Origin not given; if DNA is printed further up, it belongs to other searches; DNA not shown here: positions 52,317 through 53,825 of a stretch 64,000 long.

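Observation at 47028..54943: Tightly coupled HisD-like / DegT-like / non-Pyl MttB / MocR / DMGDH-like operon with no corrinoid partner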

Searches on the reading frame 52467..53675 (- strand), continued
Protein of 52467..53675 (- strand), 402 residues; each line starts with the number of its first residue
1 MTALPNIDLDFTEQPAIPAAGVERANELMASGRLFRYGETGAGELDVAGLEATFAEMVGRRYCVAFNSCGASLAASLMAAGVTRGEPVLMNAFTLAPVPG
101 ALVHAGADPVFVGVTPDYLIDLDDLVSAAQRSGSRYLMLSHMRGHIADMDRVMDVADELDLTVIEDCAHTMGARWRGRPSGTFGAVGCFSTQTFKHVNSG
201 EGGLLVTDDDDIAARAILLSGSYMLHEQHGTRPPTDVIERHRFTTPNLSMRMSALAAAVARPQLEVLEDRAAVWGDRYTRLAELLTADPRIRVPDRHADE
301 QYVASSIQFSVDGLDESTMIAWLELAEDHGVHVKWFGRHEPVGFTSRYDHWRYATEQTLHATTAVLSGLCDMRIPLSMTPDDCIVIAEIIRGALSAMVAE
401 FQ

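Call 46: search_protein_families(library=pfam, proteins=[L022:7137-8645:+, L024:7401-8705:+, L045:7207-8706:+, L019:1468-3030:+, L010:8033-8662:+, L010:8882-10153:+, L022:3641-4582:-, L045:3797-4690:+, L020:4294-5016:-, L020:11101-12726:-], max_evalue=0.00001)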
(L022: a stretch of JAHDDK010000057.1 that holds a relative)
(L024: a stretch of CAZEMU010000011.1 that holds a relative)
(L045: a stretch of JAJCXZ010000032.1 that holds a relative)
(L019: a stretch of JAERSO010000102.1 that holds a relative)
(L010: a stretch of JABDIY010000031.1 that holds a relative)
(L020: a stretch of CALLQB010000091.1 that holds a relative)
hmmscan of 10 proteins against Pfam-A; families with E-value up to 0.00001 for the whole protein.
L022:7137-8645:+ (502 aa): 1 family
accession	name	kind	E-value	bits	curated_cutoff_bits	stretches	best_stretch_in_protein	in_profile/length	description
PF00282.25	Pyridoxal_deC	-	3.6e-78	263.4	27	1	55-411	16-372/375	Pyridoxal-dependent decarboxylase conserved domain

L024:7401-8705:+ (434 aa): 1 family
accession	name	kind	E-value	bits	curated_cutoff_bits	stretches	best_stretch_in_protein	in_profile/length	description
PF00282.25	Pyridoxal_deC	-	9.4e-64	215.9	27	1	59-337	21-300/375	Pyridoxal-dependent decarboxylase conserved domain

L045:7207-8706:+ (499 aa): 1 family
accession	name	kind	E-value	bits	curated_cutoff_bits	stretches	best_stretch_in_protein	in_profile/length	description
PF00282.25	Pyridoxal_deC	-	2.6e-79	267.1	27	1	48-410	8-372/375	Pyridoxal-dependent decarboxylase conserved domain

L019:1468-3030:+ (520 aa): 1 family
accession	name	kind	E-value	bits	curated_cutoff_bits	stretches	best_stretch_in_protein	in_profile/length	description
PF00282.25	Pyridoxal_deC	-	3.9e-80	269.8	27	1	74-435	8-372/375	Pyridoxal-dependent decarboxylase conserved domain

L010:8033-8662:+ (209 aa): 0 families

L010:8882-10153:+ (423 aa): 3 families
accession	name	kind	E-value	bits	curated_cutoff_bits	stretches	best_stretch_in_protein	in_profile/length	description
PF01595.25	CNNM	-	3.2e-34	118.6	28.4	1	16-189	3-180/181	Cyclin M transmembrane N-terminal domain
PF03471.22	CorC_HlyC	-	4.3e-19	68.7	27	1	339-412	3-78/81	Transporter associated domain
PF00571.33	CBS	-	8.1e-14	52.1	24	1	206-261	2-54/57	CBS domain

L022:3641-4582:- (313 aa): 2 families
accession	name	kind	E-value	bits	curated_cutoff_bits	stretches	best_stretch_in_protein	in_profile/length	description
PF00126.33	HTH_1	-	5.1e-22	78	26.6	1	19-78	1-60/60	Bacterial regulatory helix-turn-helix protein, lysR family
PF03466.25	LysR_substrate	-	2.2e-18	66.9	28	1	103-302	8-207/209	LysR substrate binding domain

L045:3797-4690:+ (297 aa): 0 families

L020:4294-5016:- (240 aa): 0 families

L020:11101-12726:- (541 aa): 2 families
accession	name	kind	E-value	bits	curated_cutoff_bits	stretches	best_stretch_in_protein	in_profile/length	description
PF01979.26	Amidohydro_1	-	3.6e-44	151.9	25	1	117-496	1-344/345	Amidohydrolase family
PF07969.17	Amidohydro_3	-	3.9e-18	66.6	29.7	1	232-497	208-471/472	Amidohydrolase family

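Call 54: search_protein_families(library=pfam, proteins=[L065:5488-6258:-, L065:6677-7225:+, L065:7226-8512:+, L065:11223-12212:+, L065:12987-15023:+, L070:141-1415:-, L070:1412-2218:-, L070:2364-3383:-, L070:3521-4477:+, L070:13144-14304:-], max_evalue=0.00001)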
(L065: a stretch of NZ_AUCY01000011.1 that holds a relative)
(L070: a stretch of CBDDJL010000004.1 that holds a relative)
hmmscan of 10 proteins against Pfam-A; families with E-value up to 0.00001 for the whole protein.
L065:5488-6258:- (256 aa): 2 families
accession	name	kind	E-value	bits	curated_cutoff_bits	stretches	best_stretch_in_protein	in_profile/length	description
PF07729.17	FCD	-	1.7e-17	64.5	24.3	1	121-237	2-120/125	FCD domain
PF00392.27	GntR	-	9.9e-09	35.2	27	1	51-109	5-64/64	Bacterial regulatory proteins, gntR family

L065:6677-7225:+ (182 aa): 1 family
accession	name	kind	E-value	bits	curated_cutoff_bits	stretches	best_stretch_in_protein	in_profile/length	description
PF04290.18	DctQ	-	6e-28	97.8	28.3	1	26-149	2-124/132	Tripartite ATP-independent periplasmic transporters, DctQ component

L065:7226-8512:+ (428 aa): 1 family
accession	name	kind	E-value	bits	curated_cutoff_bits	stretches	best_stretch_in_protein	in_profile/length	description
PF06808.19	DctM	-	6.8e-105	351.7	23.8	1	9-417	2-413/413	Tripartite ATP-independent periplasmic transporter, DctM component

L065:11223-12212:+ (329 aa): 1 family
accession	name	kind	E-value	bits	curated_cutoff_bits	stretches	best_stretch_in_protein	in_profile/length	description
PF03480.18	DctP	-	2e-67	227.9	23.4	1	35-310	8-283/286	Bacterial extracellular solute-binding protein, family 7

L065:12987-15023:+ (678 aa): 4 families
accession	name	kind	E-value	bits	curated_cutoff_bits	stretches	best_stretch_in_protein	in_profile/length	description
PF01434.24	Peptidase_M41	-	4.4e-67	226.1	29.9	1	401-589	2-191/191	Peptidase family M41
PF00004.35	AAA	-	2.2e-46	158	21.2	1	187-319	1-130/131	ATPase family associated with various cellular activities (AAA)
PF06480.20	FtsH_ext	-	9.6e-15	55.1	25.5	1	6-93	1-103/103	FtsH Extracellular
PF17862.7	AAA_lid_3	-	1.1e-14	54.1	27.2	1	342-385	1-44/45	AAA+ lid domain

L070:141-1415:- (424 aa): 1 family
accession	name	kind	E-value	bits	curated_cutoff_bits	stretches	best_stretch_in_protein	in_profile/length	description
PF00528.27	BPD_transp_1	-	3.4e-27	95.8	26.4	1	248-414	1-179/184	Binding-protein-dependent transport system inner membrane component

L070:1412-2218:- (268 aa): 1 family
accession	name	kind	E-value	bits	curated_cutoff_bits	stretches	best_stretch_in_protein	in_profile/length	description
PF00005.33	ABC_tran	-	7.4e-37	127.5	25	1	25-163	2-136/137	ABC transporter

L070:2364-3383:- (339 aa): 1 family
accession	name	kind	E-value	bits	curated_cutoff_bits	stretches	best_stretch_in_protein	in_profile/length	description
PF09084.16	NMT1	-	3.3e-10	40.7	20.5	1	51-246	10-203/216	NMT1/THI5 like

L070:3521-4477:+ (318 aa): 2 families
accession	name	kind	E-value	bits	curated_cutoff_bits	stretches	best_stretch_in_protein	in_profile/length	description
PF00126.33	HTH_1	-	5.7e-19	68.3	26.6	1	6-64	2-60/60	Bacterial regulatory helix-turn-helix protein, lysR family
PF03466.25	LysR_substrate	-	1.8e-16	60.6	28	1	94-278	7-191/209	LysR substrate binding domain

L070:13144-14304:- (386 aa): 3 families
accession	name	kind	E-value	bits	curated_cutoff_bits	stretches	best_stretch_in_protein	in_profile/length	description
PF01546.33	Peptidase_M20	-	6e-33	114.9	24.6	1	78-379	1-205/206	Peptidase family M20/M25/M40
PF07687.19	M20_dimer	-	8.3e-22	77.6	21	1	182-285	1-102/107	Peptidase dimerisation domain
PF04389.22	Peptidase_M28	-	1.7e-11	44.7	21.3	1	63-160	1-80/193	Peptidase family M28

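Call 64: find_encoding_contigs(protein=P0126, flank=10000, max_places=1)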
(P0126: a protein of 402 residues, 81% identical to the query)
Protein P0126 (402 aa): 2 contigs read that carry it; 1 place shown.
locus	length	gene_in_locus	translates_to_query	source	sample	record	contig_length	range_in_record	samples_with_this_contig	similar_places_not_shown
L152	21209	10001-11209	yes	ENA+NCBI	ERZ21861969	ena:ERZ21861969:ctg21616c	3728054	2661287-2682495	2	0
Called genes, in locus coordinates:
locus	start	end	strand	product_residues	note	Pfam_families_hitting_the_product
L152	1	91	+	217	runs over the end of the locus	PF01553:Acyltransferase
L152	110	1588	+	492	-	PF00884:Sulfatase, PF01663:Phosphodiest (faint), PF16347:SGSH_C (faint)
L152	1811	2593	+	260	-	-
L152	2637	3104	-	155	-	-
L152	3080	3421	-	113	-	-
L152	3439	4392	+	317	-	PF00160:Pro_isomerase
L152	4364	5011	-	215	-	-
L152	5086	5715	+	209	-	PF03588:Leu_Phe_trans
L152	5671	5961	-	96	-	-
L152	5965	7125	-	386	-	PF09572:RE_XamI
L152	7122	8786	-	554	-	PF02384:N6_Mtase (weak), PF07669:Eco57I (faint), PF22837:M_Eco57I_C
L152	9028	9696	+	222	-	PF02604:PhdYeFM_antitox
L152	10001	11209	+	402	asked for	PF01041:DegT_DnrJ_EryC1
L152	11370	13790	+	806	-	PF01266:DAO, PF16350:FAO_M, PF01571:GCV_T, PF08669:GCV_T_C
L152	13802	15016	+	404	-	PF00291:PALP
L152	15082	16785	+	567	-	-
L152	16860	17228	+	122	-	-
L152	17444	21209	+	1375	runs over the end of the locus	PF13558:SbcC_Walker_B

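Call 65: find_encoding_contigs(protein=P0127, flank=10000, max_places=1)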
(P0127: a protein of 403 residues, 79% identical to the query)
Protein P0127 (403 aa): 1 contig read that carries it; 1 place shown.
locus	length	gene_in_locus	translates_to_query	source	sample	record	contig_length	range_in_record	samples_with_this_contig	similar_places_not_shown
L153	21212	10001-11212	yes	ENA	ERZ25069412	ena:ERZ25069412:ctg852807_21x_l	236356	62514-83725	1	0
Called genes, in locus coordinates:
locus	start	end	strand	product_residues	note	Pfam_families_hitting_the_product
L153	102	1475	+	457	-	PF00282:Pyridoxal_deC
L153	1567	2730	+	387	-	PF00478:IMPDH, PF01070:FMN_dh, PF01645:Glu_synthase (weak)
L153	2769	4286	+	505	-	PF00117:GATase, PF07722:Peptidase_C26, PF02540:NAD_synthase (faint), PF00958:GMP_synt_C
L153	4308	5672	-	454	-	-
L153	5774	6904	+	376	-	PF23213: (weak)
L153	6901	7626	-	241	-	PF00106:adh_short, PF08659:KR (weak), PF13561:adh_short_C2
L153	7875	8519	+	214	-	PF00881:Nitroreductase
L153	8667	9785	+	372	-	PF04069:OpuAC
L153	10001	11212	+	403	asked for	PF00155:Aminotran_1_2 (faint), PF01041:DegT_DnrJ_EryC1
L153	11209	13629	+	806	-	PF01266:DAO, PF16350:FAO_M, PF01571:GCV_T, PF08669:GCV_T_C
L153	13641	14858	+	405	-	PF00291:PALP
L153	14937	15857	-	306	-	-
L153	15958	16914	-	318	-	PF17200:sCache_2 (faint), PF17203:sCache_3_2 (faint)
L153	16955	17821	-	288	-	-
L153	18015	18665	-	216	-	PF00440:TetR_N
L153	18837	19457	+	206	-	PF00440:TetR_N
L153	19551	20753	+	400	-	PF02515:CoA_transf_3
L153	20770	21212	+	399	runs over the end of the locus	PF02515:CoA_transf_3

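Call 66: find_encoding_contigs(protein=P0180, flank=10000, max_places=1)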
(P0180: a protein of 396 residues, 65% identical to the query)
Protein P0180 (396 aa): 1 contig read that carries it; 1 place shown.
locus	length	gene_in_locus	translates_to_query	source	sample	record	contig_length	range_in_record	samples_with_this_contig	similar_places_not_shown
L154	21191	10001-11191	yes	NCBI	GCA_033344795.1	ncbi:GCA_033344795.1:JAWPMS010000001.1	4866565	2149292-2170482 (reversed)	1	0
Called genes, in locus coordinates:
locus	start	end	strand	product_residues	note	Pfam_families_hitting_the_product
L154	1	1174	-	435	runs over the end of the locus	PF00465:Fe-ADH, PF13685:Fe-ADH_2, PF25137:ADH_Fe_C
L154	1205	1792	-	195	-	PF00440:TetR_N (faint), PF13305:TetR_C_33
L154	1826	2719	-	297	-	PF01515:PTA_PTB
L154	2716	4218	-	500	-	PF00282:Pyridoxal_deC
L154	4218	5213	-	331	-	PF00528:BPD_transp_1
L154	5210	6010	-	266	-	PF00005:ABC_tran, PF13304:AAA_21 (faint)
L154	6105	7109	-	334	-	PF13379:NMT1_2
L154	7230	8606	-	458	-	PF00202:Aminotran_3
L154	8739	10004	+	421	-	PF00815:Histidinol_dh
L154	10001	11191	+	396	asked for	PF00155:Aminotran_1_2, PF01041:DegT_DnrJ_EryC1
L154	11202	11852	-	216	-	PF00881:Nitroreductase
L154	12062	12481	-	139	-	PF00582:Usp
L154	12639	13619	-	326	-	PF01068:DNA_ligase_A_M, PF04679:DNA_ligase_A_C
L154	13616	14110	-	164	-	PF10604:Polyketide_cyc2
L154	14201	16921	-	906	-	PF00211:Guanylate_cyc, PF13401:AAA_22 (weak)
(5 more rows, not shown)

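Call 80: search_protein_families(library=pfam, proteins=[L039:2909-5083:+, L039:5144-6178:+, L031:6056-7057:-, L031:1600-2916:-, L031:99-1565:-, L034:11216-13264:+, L034:13352-14311:+, L034:14388-15518:+, L153:14937-15857:-, L152:15082-16785:+], max_evalue=0.00001)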
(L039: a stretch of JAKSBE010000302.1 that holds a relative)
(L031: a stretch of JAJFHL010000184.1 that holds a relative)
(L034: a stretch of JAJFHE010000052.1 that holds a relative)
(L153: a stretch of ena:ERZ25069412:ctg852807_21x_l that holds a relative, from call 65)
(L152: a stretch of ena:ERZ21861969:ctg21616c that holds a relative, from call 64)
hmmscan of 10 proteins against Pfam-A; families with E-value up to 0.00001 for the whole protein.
L039:2909-5083:+ (724 aa): 1 family
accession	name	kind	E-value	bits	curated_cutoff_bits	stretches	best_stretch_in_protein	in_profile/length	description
PF00528.27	BPD_transp_1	-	1.4e-21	77.5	26.4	1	556-713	1-167/184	Binding-protein-dependent transport system inner membrane component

L039:5144-6178:+ (344 aa): 0 families

L031:6056-7057:- (333 aa): 1 family
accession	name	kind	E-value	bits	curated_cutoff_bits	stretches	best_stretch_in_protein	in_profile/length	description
PF00491.26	Arginase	-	7.6e-59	199.9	22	1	38-322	2-277/280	Arginase family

L031:1600-2916:- (438 aa): 3 families
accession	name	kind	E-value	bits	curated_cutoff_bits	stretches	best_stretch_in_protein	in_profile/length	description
PF19301.5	LigXa_C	-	2.5e-26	93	27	1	133-388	1-254/304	LigXa C-terminal domain like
PF00355.32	Rieske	-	1e-17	64.3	20.3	1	27-107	2-81/88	Rieske [2Fe-2S] domain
PF11723.14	Aromatic_hydrox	-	6.1e-07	29.7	24.4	0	134-185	1-53/241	Homotrimeric ring hydroxylase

L031:99-1565:- (488 aa): 1 family
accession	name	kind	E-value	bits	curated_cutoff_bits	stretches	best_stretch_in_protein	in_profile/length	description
PF00120.29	Gln-synt_C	-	1.7e-75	254.7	24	1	145-484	3-344/344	Glutamine synthetase, catalytic domain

L034:11216-13264:+ (682 aa): 1 family
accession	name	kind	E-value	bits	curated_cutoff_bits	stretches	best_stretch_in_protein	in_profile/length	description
PF00491.26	Arginase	-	4.7e-90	302.3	22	1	394-665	2-279/280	Arginase family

L034:13352-14311:+ (319 aa): 1 family
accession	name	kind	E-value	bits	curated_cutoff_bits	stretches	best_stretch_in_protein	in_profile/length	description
PF04069.17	OpuAC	-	1.3e-52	179.4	21.2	1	26-307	2-256/257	Substrate binding domain of ABC-type glycine betaine transport system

L034:14388-15518:+ (376 aa): 2 families
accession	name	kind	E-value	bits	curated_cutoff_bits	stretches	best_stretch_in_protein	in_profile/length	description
PF00005.33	ABC_tran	-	1.2e-33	117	25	1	75-222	2-136/137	ABC transporter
PF13304.12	AAA_21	-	2.2e-08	34.9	27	1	179-254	222-299/304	AAA domain, putative AbiEii toxin, Type IV TA system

L153:14937-15857:- (306 aa): 0 families

L152:15082-16785:+ (567 aa): 0 families
